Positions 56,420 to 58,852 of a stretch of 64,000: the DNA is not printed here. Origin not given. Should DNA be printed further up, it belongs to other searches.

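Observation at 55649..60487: Operator-controlled operon: ArsM-like methyltransferase, CC-CC-C mini-peptide, rSAM/SPASM::Cys-rich fusion and Trx::TrxR-like fusion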

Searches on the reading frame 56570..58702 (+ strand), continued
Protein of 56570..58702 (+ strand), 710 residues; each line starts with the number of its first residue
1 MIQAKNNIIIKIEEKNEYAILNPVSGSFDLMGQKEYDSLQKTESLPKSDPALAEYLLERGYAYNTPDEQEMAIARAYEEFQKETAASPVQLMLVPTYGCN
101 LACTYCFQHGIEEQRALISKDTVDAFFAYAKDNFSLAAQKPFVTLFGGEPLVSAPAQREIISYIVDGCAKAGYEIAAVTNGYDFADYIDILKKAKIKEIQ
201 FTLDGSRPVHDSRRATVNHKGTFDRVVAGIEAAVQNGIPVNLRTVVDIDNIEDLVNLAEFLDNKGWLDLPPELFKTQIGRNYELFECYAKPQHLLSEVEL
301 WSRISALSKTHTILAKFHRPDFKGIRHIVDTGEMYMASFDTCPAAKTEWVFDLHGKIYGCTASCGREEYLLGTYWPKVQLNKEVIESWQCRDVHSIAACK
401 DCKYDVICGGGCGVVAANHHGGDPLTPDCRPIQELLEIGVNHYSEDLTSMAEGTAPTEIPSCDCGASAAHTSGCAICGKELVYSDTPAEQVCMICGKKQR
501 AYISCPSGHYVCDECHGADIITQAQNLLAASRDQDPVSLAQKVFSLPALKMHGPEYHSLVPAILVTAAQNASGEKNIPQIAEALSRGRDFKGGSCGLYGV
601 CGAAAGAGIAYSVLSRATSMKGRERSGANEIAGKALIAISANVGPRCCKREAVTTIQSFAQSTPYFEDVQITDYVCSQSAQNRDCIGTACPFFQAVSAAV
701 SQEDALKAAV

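Call 46: fold_search(model_id=the predicted structure, library=pdb)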
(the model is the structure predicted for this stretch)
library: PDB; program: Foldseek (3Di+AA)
matches with E <= 10: 1339; with E <= 0.001: 70
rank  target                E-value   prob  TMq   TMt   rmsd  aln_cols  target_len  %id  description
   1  5why_B                3.1e-15  1.00  0.41  0.65   8.7       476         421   18  Structural Insights into Thioether Bond Formation in the Biosynthesis of Sactipeptides (released 2017-07-26)
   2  5why_A                8.7e-15  1.00  0.42  0.67   8.3       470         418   18  Structural Insights into Thioether Bond Formation in the Biosynthesis of Sactipeptides (released 2017-07-26)
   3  5wgg_A                1.5e-14  1.00  0.42  0.65   8.2       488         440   16  Structural Insights into Thioether Bond Formation in the Biosynthesis of Sactipeptides (released 2017-07-26)
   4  4k36_A                8.8e-13  1.00  0.39  0.68   5.8       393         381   17  His6 tagged anSMEcpe with bound AdoMet (released 2013-05-08)
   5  4k37_B                5.0e-12  1.00  0.39  0.70   5.6       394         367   17  Native anSMEcpe with bound AdoMet (released 2013-05-08)
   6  4k38_B                8.7e-12  1.00  0.39  0.70   5.5       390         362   18  Native anSMEcpe with bound AdoMet and Kp18Cys peptide (released 2013-05-08)
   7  4k37_A                1.2e-11  1.00  0.39  0.71   5.3       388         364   18  Native anSMEcpe with bound AdoMet (released 2013-05-08)
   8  8vpo                  1.2e-11  1.00  0.40  0.59   7.6       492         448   13  X-Ray Crystal Structure of TigE from Paramaledivibacter caminithermalis (released 2024-02-07)
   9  4k38_A                1.6e-11  1.00  0.39  0.69   5.6       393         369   18  Native anSMEcpe with bound AdoMet and Kp18Cys peptide (released 2013-05-08)
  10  4k39_B                1.7e-11  1.00  0.39  0.70   5.6       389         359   17  Native anSMEcpe with bound AdoMet and Cp18Cys peptide (released 2013-05-08)
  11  4k36_B                2.0e-11  1.00  0.38  0.67   5.7       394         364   18  His6 tagged anSMEcpe with bound AdoMet (released 2013-05-08)
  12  4k39_A                2.6e-11  1.00  0.39  0.70   5.4       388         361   18  Native anSMEcpe with bound AdoMet and Cp18Cys peptide (released 2013-05-08)
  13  5v1t_A                1.8e-10  1.00  0.32  0.49  14.6       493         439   16  Crystal structure of Streptococcus suis SuiB bound to precursor peptide SuiA (released 2017-08-30)
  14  5v1s_A                4.1e-10  1.00  0.33  0.51  14.5       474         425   16  Crystal structure of Streptococcus suis SuiB bound to S-adenosylmethionine (released 2017-08-30)
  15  5v1q_B                5.9e-10  1.00  0.32  0.49  14.4       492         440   15  Crystal structure of Streptococcus suis SuiB (released 2017-08-30)
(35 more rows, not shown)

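Call 57: list_cluster_members(proteins=[P0001, P0003, P0012, P0013, P0032, P0093, P0113, P0059, P0085, P0034])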
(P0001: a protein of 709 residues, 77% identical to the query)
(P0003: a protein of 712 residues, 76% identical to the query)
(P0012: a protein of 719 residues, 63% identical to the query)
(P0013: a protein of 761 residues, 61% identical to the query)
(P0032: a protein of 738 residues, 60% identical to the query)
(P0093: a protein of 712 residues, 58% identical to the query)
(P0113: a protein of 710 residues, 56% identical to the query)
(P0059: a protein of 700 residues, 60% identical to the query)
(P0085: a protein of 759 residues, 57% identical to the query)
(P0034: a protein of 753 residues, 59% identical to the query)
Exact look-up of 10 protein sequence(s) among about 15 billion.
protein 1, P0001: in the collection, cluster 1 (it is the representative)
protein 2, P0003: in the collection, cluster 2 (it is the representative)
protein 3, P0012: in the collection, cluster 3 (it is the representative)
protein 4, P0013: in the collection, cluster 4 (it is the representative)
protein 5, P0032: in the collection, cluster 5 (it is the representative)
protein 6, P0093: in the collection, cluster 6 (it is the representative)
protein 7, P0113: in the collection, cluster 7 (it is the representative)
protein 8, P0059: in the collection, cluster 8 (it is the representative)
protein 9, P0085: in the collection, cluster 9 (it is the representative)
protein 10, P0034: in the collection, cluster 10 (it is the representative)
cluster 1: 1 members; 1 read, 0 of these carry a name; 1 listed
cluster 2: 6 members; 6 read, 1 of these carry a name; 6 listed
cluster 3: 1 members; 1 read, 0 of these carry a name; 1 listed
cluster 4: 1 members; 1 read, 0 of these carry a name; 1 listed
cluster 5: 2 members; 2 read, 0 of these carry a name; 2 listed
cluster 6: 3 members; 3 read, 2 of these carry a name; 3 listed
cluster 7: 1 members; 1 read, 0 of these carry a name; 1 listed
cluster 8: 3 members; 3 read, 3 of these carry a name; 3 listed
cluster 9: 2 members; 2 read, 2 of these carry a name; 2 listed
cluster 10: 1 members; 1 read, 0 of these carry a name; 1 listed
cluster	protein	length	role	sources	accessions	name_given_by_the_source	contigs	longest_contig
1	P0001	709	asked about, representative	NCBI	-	-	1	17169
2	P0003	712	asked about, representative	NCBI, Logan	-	-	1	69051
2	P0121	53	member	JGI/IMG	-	hypothetical protein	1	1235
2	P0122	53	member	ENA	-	-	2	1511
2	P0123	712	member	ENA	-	-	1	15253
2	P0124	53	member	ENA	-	-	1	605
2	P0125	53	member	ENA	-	-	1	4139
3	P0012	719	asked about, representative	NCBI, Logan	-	-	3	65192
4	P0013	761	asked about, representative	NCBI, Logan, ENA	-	-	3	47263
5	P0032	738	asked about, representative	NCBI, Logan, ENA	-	-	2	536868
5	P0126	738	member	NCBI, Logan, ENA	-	-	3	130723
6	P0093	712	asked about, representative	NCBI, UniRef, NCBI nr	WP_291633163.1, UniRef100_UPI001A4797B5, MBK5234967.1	DUF5714 domain-containing protein [Clostridium sp.] | DUF5714 domain-containing protein n=1 Tax=Clostridium sp. TaxID=1506 RepID=UPI001A4797B5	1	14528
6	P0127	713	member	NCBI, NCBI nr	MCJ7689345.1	MAG: DUF5714 domain-containing protein [Clostridiaceae bacterium] | DUF5714 domain-containing protein [Clostridiaceae bacterium]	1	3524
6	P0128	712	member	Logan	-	-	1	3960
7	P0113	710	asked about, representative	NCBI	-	-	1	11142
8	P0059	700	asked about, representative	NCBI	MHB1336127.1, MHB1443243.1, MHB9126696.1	MAG: DUF5714 domain-containing protein [Candidatus Humimicrobiaceae bacterium]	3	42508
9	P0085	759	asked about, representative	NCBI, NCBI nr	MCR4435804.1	MAG: DUF5714 domain-containing protein [Eubacteriales bacterium] | DUF5714 domain-containing protein [Eubacteriales bacterium]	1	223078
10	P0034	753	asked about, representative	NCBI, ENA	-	-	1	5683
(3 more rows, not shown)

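Call 78: search_protein_families(library=pfam, proteins=[L007:1440-2411:-, L004:8756-9070:-], max_evalue=0.001)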
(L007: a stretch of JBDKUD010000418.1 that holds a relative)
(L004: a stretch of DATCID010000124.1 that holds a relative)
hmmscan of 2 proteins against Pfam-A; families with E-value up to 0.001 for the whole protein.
L007:1440-2411:- (324 aa): 1 family
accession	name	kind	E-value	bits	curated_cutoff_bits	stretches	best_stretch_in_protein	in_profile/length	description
PF03773.19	ArsP_1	-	1.7e-82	277.3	32.3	1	24-319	1-293/294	Predicted permease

L004:8756-9070:- (105 aa): 1 family
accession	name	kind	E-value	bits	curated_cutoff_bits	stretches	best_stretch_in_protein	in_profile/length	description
PF22263.1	DUF6951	-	3.2e-41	140.3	27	1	2-102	1-101/101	Family of unknown function (DUF6951)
